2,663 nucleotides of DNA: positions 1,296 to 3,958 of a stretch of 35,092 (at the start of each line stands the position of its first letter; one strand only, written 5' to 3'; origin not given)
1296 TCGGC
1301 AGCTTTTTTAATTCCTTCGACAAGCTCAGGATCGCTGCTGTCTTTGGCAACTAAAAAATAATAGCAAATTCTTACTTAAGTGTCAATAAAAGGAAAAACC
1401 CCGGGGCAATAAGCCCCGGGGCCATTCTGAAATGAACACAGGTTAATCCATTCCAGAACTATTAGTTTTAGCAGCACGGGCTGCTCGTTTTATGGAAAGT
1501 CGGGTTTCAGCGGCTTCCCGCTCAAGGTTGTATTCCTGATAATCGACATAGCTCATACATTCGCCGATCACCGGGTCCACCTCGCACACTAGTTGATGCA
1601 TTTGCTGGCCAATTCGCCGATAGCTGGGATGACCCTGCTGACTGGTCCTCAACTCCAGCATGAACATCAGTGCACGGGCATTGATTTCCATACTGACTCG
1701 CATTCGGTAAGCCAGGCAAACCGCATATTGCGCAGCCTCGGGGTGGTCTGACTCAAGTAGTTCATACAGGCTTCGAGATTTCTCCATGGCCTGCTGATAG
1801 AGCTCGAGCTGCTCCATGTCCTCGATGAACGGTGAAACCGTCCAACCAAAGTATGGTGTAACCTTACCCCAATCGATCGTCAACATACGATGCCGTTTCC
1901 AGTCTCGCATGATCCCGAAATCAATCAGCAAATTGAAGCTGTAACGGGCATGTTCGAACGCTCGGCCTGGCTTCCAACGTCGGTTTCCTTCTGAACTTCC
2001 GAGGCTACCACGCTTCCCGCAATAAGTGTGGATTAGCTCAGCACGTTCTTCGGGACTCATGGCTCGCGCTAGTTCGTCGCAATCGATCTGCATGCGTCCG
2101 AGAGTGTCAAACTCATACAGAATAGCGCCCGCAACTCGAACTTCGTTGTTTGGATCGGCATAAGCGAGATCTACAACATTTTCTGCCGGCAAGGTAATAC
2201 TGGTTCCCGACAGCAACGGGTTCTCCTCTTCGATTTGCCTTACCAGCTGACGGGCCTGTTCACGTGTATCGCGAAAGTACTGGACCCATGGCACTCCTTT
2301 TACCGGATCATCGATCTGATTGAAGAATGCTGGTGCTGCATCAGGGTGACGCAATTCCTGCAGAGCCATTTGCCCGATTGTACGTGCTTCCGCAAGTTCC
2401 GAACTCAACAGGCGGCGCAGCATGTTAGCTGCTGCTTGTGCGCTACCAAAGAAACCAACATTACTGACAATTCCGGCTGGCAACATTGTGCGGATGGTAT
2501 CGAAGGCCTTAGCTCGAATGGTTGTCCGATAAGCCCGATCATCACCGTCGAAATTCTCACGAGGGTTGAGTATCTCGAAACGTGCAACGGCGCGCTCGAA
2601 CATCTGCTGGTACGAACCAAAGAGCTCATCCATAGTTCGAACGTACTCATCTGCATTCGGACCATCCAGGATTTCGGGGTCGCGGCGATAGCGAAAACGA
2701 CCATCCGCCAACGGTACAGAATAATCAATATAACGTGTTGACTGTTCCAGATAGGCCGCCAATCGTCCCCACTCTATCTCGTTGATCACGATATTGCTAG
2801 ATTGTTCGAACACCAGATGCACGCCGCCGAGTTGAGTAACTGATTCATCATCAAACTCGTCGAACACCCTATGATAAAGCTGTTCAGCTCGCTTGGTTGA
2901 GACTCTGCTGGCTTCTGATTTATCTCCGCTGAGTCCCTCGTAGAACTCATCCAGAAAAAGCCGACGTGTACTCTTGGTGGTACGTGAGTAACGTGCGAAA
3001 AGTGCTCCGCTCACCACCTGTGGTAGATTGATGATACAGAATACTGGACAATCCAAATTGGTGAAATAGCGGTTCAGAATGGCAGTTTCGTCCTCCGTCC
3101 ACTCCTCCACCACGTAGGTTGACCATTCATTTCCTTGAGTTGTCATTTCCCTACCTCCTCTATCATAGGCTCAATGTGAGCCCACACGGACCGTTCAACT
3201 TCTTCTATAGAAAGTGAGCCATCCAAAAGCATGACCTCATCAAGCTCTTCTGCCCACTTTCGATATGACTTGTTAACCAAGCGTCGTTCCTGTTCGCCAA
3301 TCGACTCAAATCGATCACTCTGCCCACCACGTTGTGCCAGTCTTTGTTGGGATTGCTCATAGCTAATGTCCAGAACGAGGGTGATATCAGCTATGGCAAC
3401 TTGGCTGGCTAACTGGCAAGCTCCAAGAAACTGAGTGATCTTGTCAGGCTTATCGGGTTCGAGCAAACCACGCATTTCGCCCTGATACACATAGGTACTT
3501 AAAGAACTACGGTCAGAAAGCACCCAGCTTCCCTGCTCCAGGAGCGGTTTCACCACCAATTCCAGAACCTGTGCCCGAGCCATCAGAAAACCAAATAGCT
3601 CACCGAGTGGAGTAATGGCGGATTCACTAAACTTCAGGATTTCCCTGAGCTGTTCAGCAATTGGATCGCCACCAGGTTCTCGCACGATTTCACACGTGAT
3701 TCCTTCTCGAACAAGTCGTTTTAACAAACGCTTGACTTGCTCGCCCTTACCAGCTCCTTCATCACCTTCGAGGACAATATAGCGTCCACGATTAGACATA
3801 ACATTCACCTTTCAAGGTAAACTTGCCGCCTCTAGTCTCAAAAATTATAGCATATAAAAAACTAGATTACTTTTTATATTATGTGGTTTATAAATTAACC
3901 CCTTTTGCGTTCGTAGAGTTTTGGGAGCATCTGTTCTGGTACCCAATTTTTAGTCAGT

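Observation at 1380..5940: Higher-GC, self-contained thymidylate-synthesis island wedged between rplA and rplJ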

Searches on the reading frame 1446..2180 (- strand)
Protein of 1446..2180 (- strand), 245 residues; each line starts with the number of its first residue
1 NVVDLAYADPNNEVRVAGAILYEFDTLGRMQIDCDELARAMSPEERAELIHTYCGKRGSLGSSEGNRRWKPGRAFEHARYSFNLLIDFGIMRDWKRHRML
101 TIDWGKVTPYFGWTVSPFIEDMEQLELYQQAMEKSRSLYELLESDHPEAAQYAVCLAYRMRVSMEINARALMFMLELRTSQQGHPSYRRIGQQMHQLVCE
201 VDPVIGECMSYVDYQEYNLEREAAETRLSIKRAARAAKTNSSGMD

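Call 76: search_solved_structures(query=window:1446-2180:-, max_evalue=1, show_alignments=2)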
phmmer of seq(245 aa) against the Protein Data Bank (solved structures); distinct sequences matched with E-value up to 1: 14.
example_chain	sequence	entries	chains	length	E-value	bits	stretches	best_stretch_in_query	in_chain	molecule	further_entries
3n0b_A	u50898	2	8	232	0.0028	20.5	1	74-182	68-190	Thymidylate synthase thyX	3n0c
5ios_A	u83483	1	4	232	0.003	20.4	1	74-183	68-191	Thymidylate synthase ThyX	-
4gtf_A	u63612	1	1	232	0.0034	20.2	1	74-183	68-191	Thymidylate synthase thyX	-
3g4a_A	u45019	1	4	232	0.0034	20.2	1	74-183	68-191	Thymidylate synthase thyX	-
4kar_A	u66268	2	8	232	0.0034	20.2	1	74-183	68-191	Thymidylate synthase | Thymidylate synthase ThyX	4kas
1kq4_A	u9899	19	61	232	0.0035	20.2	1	74-183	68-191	HYPOTHETICAL PROTEIN TM0449 | Thymidylate synthase thyX | Flavin-dependent thymidylate synthase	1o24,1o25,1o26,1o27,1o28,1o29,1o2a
8rep_A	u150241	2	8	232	0.0035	20.2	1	74-183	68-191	Flavin-dependent thymidylate synthase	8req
5chp_A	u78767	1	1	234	0.0036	20.1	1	74-183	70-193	Thymidylate synthase ThyX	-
3g4c_A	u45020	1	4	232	0.0041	19.9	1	74-183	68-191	Thymidylate synthase thyX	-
4gtc_A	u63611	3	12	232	0.0071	19.1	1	74-183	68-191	Thymidylate synthase thyX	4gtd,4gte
4gtl_A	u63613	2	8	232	0.0081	19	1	74-182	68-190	Thymidylate synthase thyX | Thymidylate synthase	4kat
5iot_A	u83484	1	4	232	0.018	17.8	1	74-181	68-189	Thymidylate synthase ThyX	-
3ah5_A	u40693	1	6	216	0.025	17.4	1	146-215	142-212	Thymidylate synthase thyX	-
3n3y_A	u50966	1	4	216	0.039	16.7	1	146-186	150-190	Thymidylate synthase thyX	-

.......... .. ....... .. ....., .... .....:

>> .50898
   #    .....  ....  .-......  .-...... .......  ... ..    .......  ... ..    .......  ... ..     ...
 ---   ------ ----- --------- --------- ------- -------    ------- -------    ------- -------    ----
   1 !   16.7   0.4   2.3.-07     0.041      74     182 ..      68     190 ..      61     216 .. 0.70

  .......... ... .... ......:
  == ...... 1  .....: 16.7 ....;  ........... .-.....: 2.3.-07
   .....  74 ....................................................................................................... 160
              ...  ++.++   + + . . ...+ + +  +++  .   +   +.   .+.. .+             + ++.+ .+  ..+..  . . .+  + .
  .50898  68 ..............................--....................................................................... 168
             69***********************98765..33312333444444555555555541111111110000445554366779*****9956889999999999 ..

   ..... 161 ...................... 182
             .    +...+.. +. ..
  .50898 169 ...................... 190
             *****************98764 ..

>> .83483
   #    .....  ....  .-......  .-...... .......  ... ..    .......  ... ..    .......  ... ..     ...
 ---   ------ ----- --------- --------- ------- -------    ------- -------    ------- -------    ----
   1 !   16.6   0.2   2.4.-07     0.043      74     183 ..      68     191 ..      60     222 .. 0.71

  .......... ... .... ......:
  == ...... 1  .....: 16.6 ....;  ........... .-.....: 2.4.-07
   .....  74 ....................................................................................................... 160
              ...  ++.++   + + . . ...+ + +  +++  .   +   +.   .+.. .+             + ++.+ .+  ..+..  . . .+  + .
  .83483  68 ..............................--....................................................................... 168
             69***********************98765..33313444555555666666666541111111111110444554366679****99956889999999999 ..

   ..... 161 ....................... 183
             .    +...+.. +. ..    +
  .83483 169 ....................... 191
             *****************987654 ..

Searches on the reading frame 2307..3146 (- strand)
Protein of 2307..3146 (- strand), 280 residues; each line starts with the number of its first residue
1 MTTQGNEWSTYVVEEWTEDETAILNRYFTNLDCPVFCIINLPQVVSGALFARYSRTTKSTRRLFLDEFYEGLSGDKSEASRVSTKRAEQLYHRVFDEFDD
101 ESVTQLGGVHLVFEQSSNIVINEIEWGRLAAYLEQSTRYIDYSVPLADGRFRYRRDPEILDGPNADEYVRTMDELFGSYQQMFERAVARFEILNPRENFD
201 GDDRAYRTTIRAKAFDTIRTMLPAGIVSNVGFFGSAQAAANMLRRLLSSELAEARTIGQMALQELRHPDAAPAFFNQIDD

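Call 69: search_protein_families(library=pfam, proteins=[window:2307-3146:-], max_evalue=0.01)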
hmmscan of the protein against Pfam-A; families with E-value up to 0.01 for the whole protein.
seq(280 aa): 1 family
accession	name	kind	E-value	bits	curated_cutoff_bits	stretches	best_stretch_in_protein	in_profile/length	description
PF02511.20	Thy1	-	1.9e-09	38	24.8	1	80-266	31-186/191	Thymidylate synthase complementing protein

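Call 77: search_solved_structures(query=window:2307-3146:-, max_evalue=1, show_alignments=2)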
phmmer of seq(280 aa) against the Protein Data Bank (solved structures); distinct sequences matched with E-value up to 1: 0.

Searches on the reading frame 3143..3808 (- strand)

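Call 6: search_protein_families(library=pfam, proteins=[window:3143-3808:-], max_evalue=0.01)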
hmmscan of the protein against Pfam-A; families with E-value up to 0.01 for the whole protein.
window:3143-3808:- (221 aa): 2 families
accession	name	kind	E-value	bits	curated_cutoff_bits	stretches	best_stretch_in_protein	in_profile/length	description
PF02223.23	Thymidylate_kin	-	2.2e-25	89.8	27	1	13-207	1-184/185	Thymidylate kinase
PF01712.25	dNK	-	0.0061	16.8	27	0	11-207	1-193/203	Deoxynucleoside kinase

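Call 7: search_protein_families(library=ncbifam, proteins=[window:3143-3808:-], max_evalue=0.01)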
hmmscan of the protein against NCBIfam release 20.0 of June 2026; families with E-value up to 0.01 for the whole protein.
window:3143-3808:- (221 aa): 2 families
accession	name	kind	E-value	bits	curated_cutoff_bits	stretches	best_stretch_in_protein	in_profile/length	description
TIGR00041.1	DTMP_kinase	equivalog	2e-30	106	83.25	1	7-207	3-195/196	dTMP kinase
NF005923.0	PRK07933.1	equivalog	0.00053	19.4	193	1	11-186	3-183/213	dTMP kinase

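Call 36: search_protein_families(library=phrogs, proteins=[window:3143-3808:-], max_evalue=0.01)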
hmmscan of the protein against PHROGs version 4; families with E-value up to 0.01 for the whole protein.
window:3143-3808:- (221 aa): 2 families
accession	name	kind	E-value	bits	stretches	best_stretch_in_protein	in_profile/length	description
phrog_761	-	other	1.3e-32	114.8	1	4-215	15-214/362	thymidylate kinase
phrog_16057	-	other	3.1e-26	93.4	1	5-210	2-204/363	thymidylate kinase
